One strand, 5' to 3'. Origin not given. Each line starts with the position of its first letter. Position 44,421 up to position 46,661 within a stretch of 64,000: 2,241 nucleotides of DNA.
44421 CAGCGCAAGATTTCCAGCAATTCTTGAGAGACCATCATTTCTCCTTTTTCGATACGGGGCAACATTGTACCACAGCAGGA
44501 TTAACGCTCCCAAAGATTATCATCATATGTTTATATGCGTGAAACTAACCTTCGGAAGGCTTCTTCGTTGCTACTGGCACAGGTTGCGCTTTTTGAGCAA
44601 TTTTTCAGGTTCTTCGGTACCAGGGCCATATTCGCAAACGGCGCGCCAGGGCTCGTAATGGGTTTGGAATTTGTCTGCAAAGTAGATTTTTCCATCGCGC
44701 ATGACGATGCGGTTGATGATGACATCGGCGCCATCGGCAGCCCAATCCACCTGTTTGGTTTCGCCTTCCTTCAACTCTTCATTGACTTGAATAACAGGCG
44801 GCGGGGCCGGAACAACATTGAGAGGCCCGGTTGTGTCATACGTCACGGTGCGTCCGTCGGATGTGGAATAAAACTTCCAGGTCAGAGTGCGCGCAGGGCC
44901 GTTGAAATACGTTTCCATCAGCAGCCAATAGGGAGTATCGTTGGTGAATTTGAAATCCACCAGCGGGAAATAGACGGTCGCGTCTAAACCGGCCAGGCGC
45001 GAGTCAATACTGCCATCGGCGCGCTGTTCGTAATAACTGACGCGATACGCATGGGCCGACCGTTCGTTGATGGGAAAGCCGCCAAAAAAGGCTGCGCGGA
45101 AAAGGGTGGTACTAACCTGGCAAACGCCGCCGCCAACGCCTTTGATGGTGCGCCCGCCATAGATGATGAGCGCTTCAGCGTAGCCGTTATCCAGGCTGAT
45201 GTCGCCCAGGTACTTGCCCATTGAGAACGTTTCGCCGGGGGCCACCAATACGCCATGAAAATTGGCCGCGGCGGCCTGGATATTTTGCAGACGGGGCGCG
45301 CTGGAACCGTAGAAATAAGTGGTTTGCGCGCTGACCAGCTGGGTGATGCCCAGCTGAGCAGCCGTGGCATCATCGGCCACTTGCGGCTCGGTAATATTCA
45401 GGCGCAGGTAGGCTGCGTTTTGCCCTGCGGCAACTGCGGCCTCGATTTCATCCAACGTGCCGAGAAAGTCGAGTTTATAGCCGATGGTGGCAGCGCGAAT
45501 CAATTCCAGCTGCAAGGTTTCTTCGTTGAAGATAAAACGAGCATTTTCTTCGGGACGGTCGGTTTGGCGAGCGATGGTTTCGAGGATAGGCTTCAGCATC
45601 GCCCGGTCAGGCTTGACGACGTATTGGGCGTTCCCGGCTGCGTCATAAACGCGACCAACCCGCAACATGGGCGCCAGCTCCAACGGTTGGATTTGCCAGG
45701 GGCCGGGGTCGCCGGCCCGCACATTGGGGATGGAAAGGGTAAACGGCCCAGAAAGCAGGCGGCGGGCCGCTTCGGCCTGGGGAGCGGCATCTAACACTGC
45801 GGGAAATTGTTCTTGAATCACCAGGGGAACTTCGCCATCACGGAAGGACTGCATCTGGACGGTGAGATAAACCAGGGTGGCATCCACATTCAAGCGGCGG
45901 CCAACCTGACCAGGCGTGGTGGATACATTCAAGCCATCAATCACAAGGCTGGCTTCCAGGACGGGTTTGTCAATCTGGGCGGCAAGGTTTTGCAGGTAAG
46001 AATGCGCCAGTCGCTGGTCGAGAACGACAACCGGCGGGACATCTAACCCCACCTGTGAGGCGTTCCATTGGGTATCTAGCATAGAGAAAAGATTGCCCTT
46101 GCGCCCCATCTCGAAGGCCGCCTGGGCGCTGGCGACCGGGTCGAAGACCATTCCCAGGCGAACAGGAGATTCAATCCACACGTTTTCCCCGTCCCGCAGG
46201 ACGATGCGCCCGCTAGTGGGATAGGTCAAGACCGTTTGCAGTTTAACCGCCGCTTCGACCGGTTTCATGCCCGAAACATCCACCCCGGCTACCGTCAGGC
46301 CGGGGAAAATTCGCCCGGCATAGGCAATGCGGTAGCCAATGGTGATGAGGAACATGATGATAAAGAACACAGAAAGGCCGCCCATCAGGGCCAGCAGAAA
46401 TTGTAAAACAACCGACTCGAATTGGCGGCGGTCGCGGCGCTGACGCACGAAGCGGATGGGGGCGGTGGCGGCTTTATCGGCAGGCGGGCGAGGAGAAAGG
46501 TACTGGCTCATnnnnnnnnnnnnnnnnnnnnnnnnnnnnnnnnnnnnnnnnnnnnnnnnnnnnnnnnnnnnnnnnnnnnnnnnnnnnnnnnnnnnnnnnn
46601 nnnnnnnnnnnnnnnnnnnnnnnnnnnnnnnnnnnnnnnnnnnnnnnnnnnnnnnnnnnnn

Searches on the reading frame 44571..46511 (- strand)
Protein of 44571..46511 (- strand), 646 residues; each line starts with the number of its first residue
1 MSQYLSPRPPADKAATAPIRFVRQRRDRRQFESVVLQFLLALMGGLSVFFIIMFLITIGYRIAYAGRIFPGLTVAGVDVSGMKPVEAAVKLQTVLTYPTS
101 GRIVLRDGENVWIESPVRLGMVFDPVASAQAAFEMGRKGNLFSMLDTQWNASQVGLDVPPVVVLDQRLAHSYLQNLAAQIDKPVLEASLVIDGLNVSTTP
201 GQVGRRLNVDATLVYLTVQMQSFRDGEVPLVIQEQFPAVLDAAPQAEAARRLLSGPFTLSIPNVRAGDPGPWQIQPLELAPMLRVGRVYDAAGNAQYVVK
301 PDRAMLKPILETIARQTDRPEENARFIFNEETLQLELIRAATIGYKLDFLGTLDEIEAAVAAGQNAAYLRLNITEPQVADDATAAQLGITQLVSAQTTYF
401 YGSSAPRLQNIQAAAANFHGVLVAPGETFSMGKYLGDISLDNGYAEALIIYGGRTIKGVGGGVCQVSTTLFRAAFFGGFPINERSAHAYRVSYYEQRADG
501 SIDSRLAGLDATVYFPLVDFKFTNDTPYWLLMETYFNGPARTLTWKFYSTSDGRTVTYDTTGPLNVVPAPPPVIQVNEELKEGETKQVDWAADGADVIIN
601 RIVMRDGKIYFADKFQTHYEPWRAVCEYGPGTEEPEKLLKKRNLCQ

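Call 34: find_encoding_contigs(protein=window:44571-46511:-, flank=2000, max_places=6)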
Protein window:44571-46511:- (646 aa): 1 contig read that carries it; 1 place shown.
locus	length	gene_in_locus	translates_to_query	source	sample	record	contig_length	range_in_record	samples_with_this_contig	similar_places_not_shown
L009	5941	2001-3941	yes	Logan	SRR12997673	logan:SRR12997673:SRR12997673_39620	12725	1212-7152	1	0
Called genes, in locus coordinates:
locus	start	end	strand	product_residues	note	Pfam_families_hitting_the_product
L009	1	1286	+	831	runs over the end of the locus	?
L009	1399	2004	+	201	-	PF07298:NnrU, PF04191:PEMT (weak)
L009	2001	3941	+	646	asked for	PF12229:PG_binding_4, PF04294:VanW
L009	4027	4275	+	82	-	PF03966:Trm112p (faint)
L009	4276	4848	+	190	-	PF13513:HEAT_EZ (faint), PF00514:Arm (faint), PF02985:HEAT (faint), PF13646:HEAT_2, PF03130:HEAT_PBS (weak)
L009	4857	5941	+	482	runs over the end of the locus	PF03816:LytR_cpsA_psr, PF13399:LytR_C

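Call 35: search_protein_families(library=pfam, proteins=[window:44571-46511:-])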
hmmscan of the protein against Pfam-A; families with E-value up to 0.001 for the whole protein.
window:44571-46511:- (646 aa): 2 families
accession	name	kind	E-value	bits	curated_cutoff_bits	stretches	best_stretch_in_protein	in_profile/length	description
PF04294.18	VanW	-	3.2e-37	127.4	27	1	407-539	2-123/130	VanW like protein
PF12229.13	PG_binding_4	-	3e-24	85.9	22.1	2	117-213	6-101/117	Putative peptidoglycan binding domain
